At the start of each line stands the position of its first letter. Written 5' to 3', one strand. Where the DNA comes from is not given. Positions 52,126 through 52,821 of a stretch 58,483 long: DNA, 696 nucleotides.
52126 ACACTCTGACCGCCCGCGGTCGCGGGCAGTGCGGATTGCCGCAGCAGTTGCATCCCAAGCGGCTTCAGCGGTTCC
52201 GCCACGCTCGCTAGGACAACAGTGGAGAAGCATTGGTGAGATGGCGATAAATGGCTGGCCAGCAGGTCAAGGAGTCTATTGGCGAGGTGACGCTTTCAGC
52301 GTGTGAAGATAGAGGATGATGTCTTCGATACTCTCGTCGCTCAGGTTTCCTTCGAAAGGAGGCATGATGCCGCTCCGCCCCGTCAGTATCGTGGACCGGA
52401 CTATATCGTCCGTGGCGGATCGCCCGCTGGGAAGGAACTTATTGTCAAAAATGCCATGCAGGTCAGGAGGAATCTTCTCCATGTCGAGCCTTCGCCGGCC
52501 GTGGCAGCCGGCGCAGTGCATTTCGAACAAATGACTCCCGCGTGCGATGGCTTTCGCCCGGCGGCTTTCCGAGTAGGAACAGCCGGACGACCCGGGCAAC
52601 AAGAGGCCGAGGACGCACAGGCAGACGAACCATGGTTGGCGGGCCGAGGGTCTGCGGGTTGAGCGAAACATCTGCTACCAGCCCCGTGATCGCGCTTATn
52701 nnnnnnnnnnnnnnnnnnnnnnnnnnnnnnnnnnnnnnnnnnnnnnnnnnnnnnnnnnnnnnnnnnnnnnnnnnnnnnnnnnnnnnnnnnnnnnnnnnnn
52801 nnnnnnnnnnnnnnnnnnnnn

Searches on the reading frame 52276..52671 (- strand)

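Call 89: search_protein_families(library=pfam, proteins=[window:52276-52671:-], max_evalue=0.001)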
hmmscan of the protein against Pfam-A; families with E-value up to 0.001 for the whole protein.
window:52276-52671:- (131 aa): 2 families
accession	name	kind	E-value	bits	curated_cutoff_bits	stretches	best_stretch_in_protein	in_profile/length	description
PF13442.11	Cytochrome_CBB3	-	1.7e-11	44.7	27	1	41-122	2-68/68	Cytochrome C oxidase, cbb3-type, subunit III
PF00034.26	Cytochrom_C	-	5.8e-09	37.6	21.3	1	42-126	1-90/90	Cytochrome c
